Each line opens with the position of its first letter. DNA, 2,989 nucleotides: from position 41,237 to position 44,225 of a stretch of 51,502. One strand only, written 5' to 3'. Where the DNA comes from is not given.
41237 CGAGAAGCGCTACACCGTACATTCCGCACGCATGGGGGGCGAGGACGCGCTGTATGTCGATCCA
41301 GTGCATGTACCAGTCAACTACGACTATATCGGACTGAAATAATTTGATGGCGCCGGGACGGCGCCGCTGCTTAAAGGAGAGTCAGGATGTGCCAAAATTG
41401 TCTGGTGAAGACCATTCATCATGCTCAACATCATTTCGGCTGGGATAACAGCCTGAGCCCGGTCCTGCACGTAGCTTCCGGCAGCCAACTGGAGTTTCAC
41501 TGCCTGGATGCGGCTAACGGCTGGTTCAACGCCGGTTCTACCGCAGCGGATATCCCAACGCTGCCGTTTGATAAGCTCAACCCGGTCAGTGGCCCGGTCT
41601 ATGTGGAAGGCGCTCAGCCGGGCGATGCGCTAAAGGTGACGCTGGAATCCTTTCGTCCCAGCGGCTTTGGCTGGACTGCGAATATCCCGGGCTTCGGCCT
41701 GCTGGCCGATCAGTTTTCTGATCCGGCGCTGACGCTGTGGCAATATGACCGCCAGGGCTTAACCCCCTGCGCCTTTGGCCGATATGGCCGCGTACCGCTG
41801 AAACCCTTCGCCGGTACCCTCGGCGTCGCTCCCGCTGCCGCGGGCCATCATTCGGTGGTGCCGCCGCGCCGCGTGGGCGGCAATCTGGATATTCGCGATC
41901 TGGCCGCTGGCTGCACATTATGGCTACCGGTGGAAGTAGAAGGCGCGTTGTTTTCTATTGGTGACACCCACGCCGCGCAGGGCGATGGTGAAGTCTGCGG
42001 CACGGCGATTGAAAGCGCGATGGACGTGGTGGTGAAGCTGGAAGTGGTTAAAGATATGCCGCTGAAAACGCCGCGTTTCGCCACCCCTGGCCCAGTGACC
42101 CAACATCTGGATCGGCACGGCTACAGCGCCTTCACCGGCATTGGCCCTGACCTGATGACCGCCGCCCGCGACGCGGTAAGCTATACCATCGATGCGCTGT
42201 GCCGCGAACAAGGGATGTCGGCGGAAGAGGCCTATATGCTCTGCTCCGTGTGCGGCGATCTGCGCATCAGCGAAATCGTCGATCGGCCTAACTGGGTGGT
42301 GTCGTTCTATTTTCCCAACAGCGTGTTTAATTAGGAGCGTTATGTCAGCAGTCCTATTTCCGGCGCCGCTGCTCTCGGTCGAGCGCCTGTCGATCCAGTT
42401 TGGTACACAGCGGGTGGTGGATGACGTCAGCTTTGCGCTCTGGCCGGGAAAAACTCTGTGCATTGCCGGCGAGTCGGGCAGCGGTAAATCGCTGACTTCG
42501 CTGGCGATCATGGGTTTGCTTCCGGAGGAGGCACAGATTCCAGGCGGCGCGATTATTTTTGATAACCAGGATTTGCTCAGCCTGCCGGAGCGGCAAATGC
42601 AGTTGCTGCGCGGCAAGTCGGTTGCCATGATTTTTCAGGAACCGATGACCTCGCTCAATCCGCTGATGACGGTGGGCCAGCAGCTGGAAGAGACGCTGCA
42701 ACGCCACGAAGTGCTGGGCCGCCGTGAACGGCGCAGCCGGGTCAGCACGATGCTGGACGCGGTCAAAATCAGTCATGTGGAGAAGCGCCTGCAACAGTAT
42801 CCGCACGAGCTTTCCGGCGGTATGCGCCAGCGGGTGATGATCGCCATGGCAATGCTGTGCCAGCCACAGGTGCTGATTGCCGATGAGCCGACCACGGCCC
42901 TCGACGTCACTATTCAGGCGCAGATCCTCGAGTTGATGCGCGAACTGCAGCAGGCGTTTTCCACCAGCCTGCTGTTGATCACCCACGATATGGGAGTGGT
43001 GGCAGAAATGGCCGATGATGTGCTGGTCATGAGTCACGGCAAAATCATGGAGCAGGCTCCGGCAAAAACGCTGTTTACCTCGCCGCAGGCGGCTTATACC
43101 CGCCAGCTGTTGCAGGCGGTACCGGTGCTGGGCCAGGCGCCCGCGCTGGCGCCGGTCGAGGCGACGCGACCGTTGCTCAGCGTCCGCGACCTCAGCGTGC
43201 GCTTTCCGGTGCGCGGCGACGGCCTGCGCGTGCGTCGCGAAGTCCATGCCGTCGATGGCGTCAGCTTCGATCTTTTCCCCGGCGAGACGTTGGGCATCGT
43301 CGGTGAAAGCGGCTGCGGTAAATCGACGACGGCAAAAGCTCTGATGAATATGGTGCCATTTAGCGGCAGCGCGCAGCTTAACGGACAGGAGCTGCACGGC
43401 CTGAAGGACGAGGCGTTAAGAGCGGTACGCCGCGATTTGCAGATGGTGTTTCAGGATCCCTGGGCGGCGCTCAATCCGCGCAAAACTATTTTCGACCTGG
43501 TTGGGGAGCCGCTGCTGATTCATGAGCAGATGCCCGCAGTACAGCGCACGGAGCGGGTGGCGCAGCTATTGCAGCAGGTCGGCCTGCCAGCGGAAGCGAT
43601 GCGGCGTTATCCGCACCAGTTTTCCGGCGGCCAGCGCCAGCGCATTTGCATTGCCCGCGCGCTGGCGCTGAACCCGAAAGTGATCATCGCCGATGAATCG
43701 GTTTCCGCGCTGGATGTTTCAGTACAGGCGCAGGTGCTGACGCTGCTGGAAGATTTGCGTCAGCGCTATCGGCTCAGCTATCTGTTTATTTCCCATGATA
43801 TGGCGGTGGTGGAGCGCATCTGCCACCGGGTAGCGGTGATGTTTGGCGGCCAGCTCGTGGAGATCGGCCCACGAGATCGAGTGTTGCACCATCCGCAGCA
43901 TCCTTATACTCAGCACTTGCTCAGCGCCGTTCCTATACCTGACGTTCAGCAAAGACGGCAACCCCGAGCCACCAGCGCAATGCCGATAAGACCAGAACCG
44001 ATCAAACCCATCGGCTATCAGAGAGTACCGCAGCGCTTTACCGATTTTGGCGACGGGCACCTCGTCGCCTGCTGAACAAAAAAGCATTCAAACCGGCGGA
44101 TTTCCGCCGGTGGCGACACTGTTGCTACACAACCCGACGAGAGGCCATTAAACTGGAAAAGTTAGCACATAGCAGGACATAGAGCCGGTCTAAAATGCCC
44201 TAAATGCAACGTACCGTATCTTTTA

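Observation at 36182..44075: Seven-gene operon: AmiC-like sensor and ANTAR antiterminator controlling an ABC transporter and an acetamidase/formamidase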

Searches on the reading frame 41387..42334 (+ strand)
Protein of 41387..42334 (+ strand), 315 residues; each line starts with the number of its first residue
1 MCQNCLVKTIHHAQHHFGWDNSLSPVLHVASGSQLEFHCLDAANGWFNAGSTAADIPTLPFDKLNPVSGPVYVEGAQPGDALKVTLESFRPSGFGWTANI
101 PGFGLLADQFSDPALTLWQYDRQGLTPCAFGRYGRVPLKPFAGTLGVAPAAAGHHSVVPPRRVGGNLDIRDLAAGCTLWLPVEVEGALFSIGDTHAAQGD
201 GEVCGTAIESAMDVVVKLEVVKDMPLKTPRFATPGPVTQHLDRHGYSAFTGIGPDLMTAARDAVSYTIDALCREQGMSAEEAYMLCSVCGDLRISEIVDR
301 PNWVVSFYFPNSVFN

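Call 6: search_protein_families(proteins=[window:41387-42334:+], library=ncbifam, max_evalue=0.001)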
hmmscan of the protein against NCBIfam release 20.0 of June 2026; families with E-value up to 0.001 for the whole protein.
window:41387-42334:+ (315 aa): 1 family
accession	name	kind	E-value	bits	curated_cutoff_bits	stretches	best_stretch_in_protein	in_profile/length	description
NF045496.1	FormamaseFmdA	equivalog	3.5e-35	121.5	500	2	150-315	207-383/407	formamidase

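Call 14: profile_search(protein=window:41387-42334:+)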
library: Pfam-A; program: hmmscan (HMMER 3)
A. the first sequence (315 residues): domains with independent E <= 10: 2; with E <= 0.001: 2
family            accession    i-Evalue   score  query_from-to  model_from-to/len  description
FmdA_AmdA         PF03069.20    5.2e-36   124.8     156-315       202-372/373  Acetamidase/Formamidase family
FmdA_AmdA         PF03069.20    2.3e-18    66.7      13-151        13-156/373  Acetamidase/Formamidase family

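Call 40: search_solved_structures(query=window:41387-42334:+, max_evalue=0.001, show_alignments=1)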
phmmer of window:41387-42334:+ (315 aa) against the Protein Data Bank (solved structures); distinct sequences matched with E-value up to 0.001: 6.
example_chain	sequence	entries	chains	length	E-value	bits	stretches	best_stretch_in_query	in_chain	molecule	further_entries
2ii1_A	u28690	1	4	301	5.1e-36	127.9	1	19-299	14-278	Acetamidase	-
5ubu_A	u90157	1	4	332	9.8e-35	123.7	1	16-305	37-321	Putative acetamidase/formamidase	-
2f4l_A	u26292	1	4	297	1.2e-34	123.3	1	17-300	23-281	acetamidase, putative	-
3tkk_A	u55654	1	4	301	8.7e-34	120.5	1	13-313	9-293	Predicted acetamidase/formamidase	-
3b9t_A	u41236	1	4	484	2.5e-26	96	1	135-309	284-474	Twin-arginine translocation pathway signal protein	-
2wkn_A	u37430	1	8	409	6.5e-24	88.1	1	150-314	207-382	FORMAMIDASE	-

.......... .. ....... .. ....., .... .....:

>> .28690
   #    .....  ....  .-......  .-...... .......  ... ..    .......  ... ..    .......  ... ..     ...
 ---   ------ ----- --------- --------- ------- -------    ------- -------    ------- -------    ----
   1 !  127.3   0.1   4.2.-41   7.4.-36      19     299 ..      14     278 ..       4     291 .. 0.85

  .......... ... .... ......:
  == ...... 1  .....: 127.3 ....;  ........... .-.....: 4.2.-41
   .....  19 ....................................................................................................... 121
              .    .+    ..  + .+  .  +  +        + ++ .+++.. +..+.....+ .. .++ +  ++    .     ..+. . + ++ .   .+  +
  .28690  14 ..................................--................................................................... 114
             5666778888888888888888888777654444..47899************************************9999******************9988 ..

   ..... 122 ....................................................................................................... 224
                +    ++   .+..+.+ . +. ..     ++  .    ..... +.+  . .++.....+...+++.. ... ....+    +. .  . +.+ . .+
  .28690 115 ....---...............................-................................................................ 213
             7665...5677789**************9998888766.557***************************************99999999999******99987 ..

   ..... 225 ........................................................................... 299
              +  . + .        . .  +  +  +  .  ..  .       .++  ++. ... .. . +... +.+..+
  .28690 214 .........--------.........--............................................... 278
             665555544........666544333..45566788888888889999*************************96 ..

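Call 79: find_homologous_proteins(query=window:41387-42334:+, max_evalue=1e-60)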
Query window:41387-42334:+ (315 aa): 7953 proteins with E <= 1e-60 among 8000 candidates; the best 120 are listed.
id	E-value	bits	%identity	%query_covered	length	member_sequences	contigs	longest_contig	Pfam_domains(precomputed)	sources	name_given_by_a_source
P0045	1.6e-183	628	83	100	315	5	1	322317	PF03069.21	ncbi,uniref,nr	ncbi:acetamidase/formamidase family protein [Affinibrenneria salicis]|uniref:Acetamidase/formamidase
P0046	9.3e-179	612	86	100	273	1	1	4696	PF03069.21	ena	-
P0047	1.6e-171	588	78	100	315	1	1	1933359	PF03069.21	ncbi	-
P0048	7.7e-171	586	79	100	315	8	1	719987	PF03069.21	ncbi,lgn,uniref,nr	ncbi:acetamidase/formamidase family protein [Sodalis sp. dw_96]|uniref:acetamidase/formamidase famil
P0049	7.6e-169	579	77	100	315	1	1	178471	PF03069.21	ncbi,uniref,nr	ncbi:acetamidase/formamidase family protein [Martelella alba]|uniref:Acetamidase n=1 Tax=Martelella 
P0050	1.4e-166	572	76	100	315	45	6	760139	PF03069.21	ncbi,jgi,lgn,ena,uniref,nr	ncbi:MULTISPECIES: acetamidase/formamidase family protein [unclassified Pseudomonas]|uniref:acetamid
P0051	1.8e-164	565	75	100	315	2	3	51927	PF03069.21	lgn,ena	-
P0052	2.4e-164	565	100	77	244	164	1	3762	PF03069.21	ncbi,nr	ncbi:TPA: acetamidase/formamidase family protein, partial [Klebsiella pneumoniae]|nr:acetamidase/for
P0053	2.8e-164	564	76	100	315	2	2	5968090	PF03069.21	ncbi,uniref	ncbi:acetamidase/formamidase family protein [Sodalis sp. RH21]|uniref:acetamidase/formamidase family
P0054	5.0e-164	563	75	100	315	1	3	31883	PF03069.21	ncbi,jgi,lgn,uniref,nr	ncbi:acetamidase/formamidase family protein [Pseudomonas sp.]|jgi:acetamidase/formamidase|uniref:ace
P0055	6.1e-163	560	76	100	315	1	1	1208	PF03069.21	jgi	jgi:acetamidase/formamidase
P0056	2.2e-162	558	76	100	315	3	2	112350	PF03069.21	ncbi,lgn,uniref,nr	ncbi:Acetamidase/formamidase [Pseudomonas sp. ok272]|uniref:acetamidase/formamidase family protein n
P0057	3.6e-162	557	75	100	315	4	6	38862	PF03069.21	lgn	-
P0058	3.7e-162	557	75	100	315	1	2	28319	PF03069.21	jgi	jgi:acetamidase/formamidase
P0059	1.0e-161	556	75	100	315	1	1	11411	PF03069.21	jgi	jgi:acetamidase/formamidase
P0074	9.5e-160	549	75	100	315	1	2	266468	PF03069.21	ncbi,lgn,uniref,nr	ncbi:acetamidase/formamidase family protein [Paraburkholderia rhizosphaerae]|uniref:Acetamidase/form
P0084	9.5e-158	543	73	100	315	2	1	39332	PF03069.21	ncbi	ncbi:acetamidase/formamidase family protein [Burkholderia vietnamiensis]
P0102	2.8e-150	518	69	100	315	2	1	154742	PF03069.21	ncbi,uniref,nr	ncbi:acetamidase/formamidase family protein [Vibrio sp. TH_r3]|uniref:acetamidase/formamidase family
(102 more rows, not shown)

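Call 80: find_encoding_contigs(protein=P0074, flank=7000, max_places=1)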
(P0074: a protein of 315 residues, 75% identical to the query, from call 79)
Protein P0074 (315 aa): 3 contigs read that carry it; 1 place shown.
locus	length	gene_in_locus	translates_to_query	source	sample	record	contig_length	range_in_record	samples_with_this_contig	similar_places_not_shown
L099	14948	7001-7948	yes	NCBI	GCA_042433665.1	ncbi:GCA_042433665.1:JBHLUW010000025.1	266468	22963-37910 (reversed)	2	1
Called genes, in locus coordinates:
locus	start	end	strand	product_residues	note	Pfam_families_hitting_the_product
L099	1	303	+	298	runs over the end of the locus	PF05118:Asp_Arg_Hydrox (weak), PF05373:Pro_3_hydrox_C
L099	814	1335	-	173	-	-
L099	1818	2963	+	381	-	PF13433:Peripla_BP_5, PF13458:Peripla_BP_6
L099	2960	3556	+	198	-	PF03861:ANTAR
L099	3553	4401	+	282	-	PF12911:OppC_N (weak), PF00528:BPD_transp_1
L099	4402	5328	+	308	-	PF19300:BPD_transp_1_N, PF00528:BPD_transp_1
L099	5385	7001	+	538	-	PF00496:SBP_bac_5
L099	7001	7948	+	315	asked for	PF03069:FmdA_AmdA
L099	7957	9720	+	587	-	PF00005:ABC_tran, PF02463:SMC_N (faint), PF13401:AAA_22 (faint), PF13304:AAA_21 (weak), PF00005:ABC_tran, PF08352:oligo_HPY (weak)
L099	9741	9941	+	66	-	PF13619:KTSC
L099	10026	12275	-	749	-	PF04185:Phosphoesterase, PF05506:PLipase_C_C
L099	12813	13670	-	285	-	PF00205:TPP_enzyme_M (faint), PF02146:SIR2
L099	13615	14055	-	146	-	PF11672:DUF3268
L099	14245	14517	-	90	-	PF05488:PAAR_motif (weak)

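Call 81: find_encoding_contigs(protein=P0102, flank=7000, max_places=1)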
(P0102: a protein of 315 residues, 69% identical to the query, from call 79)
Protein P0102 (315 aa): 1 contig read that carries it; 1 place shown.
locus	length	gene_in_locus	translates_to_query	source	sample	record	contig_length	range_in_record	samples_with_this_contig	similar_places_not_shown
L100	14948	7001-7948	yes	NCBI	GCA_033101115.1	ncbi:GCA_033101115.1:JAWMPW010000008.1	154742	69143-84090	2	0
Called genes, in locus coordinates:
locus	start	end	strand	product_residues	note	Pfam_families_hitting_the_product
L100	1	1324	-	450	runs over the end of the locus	PF03924:CHASE, PF00990:GGDEF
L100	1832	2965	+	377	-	PF13433:Peripla_BP_5, PF13458:Peripla_BP_6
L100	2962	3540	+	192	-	PF21332:AmiR_N, PF03861:ANTAR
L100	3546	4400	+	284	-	PF12911:OppC_N (weak), PF00528:BPD_transp_1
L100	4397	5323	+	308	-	PF19300:BPD_transp_1_N, PF00528:BPD_transp_1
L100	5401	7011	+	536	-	PF00496:SBP_bac_5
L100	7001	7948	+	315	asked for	PF03069:FmdA_AmdA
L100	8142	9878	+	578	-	PF02463:SMC_N (faint), PF00005:ABC_tran, PF13401:AAA_22 (faint), PF13304:AAA_21 (weak), PF00005:ABC_tran, PF08352:oligo_HPY (weak)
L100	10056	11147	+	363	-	-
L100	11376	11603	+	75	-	PF11903:ParD_like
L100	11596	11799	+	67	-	-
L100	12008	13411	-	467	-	PF02614:UxaC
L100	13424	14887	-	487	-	PF01232:Mannitol_dh, PF08125:Mannitol_dh_C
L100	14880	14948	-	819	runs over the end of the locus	PF13802:Gal_mutarotas_2, PF01055:Glyco_hydro_31_2nd, PF21365:Glyco_hydro_31_3rd, PF17137:DUF5110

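Call 82: find_encoding_contigs(protein=P0084, flank=7000, max_places=1)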
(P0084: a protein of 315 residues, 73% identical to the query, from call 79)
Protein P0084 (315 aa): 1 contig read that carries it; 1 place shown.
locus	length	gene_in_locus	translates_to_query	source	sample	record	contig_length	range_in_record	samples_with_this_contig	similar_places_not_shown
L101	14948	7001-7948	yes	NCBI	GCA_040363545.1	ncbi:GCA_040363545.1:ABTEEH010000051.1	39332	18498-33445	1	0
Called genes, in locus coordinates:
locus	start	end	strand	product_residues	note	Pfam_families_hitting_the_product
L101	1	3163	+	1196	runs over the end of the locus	PF00289:Biotin_carb_N, PF02786:CPSase_L_D2, PF07478:Dala_Dala_lig_C, PF02785:Biotin_carb_C, PF02626:CT_A_B, PF02682:CT_C_D, PF00364:Biotin_lipoyl, PF25917:BSH_RND (weak), +1 more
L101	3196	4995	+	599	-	PF01425:Amidase, PF21986:AH_C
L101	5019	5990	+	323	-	PF00528:BPD_transp_1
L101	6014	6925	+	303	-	PF00005:ABC_tran, PF13304:AAA_21 (faint)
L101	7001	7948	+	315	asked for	PF03069:FmdA_AmdA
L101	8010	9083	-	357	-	PF03824:NicO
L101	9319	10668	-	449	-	PF01425:Amidase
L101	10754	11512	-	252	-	PF00005:ABC_tran, PF09818:ABC_ATPase (faint), PF13304:AAA_21 (faint)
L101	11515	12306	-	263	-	PF00528:BPD_transp_1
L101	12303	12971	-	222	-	PF09347:DUF1989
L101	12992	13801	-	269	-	PF09347:DUF1989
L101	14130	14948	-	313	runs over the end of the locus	PF00126:HTH_1, PF03466:LysR_substrate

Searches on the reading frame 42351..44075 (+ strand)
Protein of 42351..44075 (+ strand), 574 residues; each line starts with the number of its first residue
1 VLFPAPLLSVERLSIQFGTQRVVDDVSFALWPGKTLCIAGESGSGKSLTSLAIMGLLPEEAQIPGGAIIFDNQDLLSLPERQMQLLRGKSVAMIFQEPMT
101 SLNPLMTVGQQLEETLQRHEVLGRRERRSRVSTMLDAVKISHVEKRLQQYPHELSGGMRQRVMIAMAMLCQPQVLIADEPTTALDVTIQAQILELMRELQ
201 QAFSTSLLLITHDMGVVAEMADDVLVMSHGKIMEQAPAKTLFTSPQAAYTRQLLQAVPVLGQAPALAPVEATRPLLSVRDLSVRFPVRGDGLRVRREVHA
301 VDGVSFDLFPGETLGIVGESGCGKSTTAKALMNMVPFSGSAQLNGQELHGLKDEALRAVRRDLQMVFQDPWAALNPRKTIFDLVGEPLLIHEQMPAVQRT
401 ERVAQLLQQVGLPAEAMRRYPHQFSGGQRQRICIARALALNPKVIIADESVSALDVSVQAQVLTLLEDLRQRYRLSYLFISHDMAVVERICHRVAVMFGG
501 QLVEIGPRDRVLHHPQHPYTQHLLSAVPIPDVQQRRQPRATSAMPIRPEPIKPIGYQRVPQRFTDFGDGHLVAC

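Call 6: search_protein_families(proteins=[window:42351-44075:+], library=ncbifam, max_evalue=0.001)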
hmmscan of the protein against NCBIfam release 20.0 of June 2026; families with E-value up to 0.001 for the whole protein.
window:42351-44075:+ (574 aa): 190 families (the best 25 are shown)
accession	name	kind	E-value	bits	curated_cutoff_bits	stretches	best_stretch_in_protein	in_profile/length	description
NF007613.0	PRK10261.1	equivalog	2e-194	647.5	1077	2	270-573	308-612/623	glutathione ABC transporter ATP-binding protein GsiA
NF011713.0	PRK15134.1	equivalog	3.1e-175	583.8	834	1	5-525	3-527/529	microcin C ABC transporter ATP-binding protein YejF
NF008453.0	PRK11308.1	subfamily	5e-165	548.7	408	2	271-545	8-284/334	dipeptide ABC transporter ATP-binding protein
NF007010.1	PRK09473.1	subfamily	3.4e-161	535.3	575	2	7-262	1-259/318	oligopeptide ABC transporter ATP-binding protein OppD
NF011659.0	PRK15079.1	equivalog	1.5e-154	513.7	540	2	271-553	7-294/334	murein tripeptide/oligopeptide ABC transporter ATP binding protein OppF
NF008246.0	PRK11022.1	equivalog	9.2e-147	488.3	541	2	7-262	3-262/326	dipeptide ABC transporter ATP-binding protein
NF043079.1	MMSYN1_0167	equivalog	4e-145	484.7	740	4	81-262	298-479/561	oligopeptide ABC transporter ATP-binding protein OppD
NF043071.1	DppF_dipep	equivalog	3.4e-144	480.3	660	2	272-538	10-277/331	dipeptide ABC transporter ATP-binding subunit DppF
TIGR02770.1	nickel_nikD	equivalog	2.3e-140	465.6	318.7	2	22-256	1-228/230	nickel import ATP-binding protein NikD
NF047576.1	opine_ATP_CntF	equivalog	2.4e-138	459.7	385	2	7-257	2-253/264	staphylopine uptake ABC transporter ATP-binding protein CntF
NF047578.1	opine_ATP_CntD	equivalog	9.7e-138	457.8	380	2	7-256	2-252/266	staphylopine uptake ABC transporter ATP-binding protein CntD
TIGR02769.1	nickel_nikE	equivalog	1.2e-128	428.2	332.55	2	275-536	2-261/265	nickel import ATP-binding protein NikE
NF043078.1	MMSYN1_0168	equivalog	6.5e-128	428.1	800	5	402-538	472-608/649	oligopeptide ABC transporter ATP-binding protein OppF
NF007739.0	PRK10419.1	subfamily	4.6e-117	390.3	354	2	275-535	3-261/268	nickel ABC transporter ATP-binding protein NikE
NF011692.0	PRK15112.1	equivalog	2.2e-100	335.7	452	2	274-525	4-252/269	putrescine export ABC transporter ATP-binding protein SapF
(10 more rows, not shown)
